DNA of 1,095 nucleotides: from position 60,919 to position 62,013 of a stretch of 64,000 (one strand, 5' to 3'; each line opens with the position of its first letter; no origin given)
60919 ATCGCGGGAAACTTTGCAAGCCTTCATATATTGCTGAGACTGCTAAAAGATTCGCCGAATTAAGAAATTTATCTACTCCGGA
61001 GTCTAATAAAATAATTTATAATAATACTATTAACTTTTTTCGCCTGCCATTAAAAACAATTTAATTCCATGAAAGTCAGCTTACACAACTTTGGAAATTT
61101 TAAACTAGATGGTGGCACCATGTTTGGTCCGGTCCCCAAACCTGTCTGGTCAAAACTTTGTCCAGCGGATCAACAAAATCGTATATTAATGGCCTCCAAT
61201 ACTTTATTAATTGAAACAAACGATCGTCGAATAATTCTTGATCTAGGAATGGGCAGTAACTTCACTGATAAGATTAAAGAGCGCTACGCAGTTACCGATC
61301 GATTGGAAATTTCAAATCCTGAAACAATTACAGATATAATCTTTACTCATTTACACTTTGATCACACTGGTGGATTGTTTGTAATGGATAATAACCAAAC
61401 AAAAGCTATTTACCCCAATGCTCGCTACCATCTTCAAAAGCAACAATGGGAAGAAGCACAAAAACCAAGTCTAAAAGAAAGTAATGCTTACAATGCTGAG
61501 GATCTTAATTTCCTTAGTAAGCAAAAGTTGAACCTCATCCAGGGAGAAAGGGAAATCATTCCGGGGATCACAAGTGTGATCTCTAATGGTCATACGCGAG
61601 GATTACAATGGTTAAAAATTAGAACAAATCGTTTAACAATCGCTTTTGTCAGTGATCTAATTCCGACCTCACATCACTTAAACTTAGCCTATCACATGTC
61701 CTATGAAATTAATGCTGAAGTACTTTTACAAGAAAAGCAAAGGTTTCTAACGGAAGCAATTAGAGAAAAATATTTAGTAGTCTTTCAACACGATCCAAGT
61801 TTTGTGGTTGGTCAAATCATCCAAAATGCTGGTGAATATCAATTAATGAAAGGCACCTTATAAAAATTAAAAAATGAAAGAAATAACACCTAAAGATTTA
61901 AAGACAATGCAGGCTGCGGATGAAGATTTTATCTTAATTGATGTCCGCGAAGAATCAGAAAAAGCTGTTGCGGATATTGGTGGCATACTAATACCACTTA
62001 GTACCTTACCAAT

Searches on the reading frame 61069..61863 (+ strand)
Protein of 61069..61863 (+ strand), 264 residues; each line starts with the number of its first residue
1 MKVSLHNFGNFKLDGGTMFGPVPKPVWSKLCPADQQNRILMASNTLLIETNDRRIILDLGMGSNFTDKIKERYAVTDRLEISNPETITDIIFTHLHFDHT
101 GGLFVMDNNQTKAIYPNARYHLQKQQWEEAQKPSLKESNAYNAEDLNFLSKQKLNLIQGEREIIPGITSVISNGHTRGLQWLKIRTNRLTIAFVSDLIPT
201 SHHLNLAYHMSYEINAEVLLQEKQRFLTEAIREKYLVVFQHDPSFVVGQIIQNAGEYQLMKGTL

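Call 75: find_encoding_contigs(protein=window:61069-61863:+, flank=10000, max_places=4)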
Protein window:61069-61863:+ (264 aa): 1 contig read that carries it; 1 place shown.
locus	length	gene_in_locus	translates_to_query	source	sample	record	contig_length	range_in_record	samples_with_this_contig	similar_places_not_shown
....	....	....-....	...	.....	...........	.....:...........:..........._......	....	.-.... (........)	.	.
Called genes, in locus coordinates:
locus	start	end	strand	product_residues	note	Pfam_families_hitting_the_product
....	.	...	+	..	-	?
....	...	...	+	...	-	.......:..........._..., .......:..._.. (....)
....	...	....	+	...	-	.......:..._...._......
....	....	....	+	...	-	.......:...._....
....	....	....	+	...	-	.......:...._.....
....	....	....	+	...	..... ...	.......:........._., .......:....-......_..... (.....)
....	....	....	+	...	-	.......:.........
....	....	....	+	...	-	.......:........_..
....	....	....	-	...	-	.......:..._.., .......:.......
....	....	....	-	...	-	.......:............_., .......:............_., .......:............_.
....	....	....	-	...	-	?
